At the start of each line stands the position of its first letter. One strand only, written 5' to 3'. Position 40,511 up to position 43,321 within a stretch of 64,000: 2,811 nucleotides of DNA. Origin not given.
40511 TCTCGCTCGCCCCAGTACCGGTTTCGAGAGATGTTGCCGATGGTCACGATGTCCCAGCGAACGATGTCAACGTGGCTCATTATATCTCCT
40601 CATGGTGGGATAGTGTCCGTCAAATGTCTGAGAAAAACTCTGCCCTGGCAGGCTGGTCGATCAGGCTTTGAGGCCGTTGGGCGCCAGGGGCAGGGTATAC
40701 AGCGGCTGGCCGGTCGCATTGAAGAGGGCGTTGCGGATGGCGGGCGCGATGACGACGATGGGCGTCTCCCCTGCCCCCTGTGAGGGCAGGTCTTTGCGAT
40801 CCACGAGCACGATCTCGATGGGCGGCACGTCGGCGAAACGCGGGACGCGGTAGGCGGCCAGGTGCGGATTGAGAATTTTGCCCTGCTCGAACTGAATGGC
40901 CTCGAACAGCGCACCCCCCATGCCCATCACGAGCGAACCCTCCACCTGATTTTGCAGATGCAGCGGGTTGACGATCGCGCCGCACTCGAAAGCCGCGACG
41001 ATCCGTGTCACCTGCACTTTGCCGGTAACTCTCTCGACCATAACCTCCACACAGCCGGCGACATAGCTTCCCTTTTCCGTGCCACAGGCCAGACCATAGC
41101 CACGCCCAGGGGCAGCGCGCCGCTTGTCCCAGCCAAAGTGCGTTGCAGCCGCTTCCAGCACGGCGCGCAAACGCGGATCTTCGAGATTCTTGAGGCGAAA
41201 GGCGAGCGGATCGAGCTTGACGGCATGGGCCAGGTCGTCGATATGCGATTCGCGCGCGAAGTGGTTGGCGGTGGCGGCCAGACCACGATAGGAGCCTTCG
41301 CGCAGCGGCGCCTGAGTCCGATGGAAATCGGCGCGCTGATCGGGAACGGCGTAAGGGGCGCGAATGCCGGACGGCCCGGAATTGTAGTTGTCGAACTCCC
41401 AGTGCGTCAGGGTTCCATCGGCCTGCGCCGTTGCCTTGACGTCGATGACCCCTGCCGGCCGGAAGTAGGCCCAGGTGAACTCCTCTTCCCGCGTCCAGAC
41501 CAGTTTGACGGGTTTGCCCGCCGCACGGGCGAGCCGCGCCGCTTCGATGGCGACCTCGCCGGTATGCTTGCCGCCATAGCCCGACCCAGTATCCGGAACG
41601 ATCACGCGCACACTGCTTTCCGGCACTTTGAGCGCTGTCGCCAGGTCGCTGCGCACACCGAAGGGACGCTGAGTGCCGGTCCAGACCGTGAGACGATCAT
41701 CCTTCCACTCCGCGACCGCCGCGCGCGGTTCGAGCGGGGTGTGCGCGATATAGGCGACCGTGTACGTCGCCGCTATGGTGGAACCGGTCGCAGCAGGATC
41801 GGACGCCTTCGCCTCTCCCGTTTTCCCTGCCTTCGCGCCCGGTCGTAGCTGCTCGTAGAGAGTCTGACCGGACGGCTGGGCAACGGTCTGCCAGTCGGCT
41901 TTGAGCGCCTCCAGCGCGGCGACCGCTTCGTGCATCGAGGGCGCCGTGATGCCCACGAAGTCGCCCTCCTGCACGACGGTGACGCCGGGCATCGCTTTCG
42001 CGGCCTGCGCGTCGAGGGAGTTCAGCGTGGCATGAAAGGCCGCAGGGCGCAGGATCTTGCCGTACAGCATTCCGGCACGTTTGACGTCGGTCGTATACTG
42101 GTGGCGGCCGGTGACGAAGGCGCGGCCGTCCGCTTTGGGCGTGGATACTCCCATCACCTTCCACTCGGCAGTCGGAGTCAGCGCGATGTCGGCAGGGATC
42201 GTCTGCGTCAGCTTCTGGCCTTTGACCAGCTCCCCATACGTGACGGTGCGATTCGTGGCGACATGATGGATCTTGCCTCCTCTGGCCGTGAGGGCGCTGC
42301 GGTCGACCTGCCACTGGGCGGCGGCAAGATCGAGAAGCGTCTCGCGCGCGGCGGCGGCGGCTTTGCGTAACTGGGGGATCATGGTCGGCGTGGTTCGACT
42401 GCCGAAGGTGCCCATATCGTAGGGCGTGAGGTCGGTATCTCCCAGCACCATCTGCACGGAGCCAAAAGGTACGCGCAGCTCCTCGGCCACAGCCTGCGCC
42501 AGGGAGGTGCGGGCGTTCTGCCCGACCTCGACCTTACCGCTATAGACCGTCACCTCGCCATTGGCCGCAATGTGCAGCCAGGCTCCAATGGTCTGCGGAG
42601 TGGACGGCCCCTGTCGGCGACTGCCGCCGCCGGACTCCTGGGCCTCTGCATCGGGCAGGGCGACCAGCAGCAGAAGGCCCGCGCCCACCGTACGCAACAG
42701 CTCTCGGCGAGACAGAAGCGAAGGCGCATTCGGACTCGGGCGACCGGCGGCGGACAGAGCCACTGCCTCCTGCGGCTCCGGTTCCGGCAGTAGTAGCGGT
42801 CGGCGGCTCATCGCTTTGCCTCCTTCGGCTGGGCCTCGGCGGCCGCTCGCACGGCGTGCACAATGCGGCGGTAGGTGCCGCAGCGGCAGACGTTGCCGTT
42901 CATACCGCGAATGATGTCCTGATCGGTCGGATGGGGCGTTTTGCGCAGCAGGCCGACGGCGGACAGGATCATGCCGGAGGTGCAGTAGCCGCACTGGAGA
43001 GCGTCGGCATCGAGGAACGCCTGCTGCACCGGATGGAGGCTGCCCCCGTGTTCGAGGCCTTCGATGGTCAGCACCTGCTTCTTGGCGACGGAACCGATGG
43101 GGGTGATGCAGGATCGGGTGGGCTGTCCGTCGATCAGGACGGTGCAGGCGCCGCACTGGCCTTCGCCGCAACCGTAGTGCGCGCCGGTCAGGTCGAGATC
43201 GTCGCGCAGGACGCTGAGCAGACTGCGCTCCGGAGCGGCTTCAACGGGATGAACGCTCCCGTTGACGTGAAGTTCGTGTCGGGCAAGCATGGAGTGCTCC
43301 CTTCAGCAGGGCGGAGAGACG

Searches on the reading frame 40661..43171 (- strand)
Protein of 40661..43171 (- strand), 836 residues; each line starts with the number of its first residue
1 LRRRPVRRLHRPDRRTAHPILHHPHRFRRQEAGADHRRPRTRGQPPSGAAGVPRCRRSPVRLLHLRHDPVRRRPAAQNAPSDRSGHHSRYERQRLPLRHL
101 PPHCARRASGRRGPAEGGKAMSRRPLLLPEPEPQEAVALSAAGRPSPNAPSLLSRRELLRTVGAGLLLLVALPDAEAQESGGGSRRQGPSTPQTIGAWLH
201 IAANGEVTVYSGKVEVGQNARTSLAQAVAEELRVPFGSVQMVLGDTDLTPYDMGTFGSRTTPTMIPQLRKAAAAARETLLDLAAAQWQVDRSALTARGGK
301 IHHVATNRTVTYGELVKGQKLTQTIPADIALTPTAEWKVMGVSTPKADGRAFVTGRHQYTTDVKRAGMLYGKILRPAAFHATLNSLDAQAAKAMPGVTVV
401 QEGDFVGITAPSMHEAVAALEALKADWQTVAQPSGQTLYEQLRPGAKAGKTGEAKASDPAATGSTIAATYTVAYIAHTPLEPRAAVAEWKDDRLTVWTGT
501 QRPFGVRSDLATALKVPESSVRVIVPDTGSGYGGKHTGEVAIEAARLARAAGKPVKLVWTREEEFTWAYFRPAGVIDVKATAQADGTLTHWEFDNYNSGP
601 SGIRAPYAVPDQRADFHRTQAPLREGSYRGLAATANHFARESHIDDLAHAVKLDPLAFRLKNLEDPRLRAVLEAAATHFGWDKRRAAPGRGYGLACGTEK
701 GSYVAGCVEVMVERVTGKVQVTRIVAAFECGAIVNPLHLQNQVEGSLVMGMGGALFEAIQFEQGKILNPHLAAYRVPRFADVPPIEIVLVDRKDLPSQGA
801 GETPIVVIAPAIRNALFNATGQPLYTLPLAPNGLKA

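Call 95: search_protein_families(library=pfam, proteins=[window:40661-43171:-], max_evalue=0.01)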
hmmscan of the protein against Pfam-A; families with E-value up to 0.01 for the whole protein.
window:40661-43171:- (836 aa): 3 families
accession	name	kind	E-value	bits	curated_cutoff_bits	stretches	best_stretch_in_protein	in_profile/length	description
PF20256.3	MoCoBD_2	-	8.9e-52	176.8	27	2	191-351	44-196/283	Molybdopterin cofactor-binding domain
PF02738.23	MoCoBD_1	-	6.6e-43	147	27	1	464-663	27-244/244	Molybdopterin cofactor-binding domain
PF01315.27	Ald_Xan_dh_C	-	4.3e-08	33.9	31.3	1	354-402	1-49/110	Aldehyde oxidase and xanthine dehydrogenase, a/b hammerhead domain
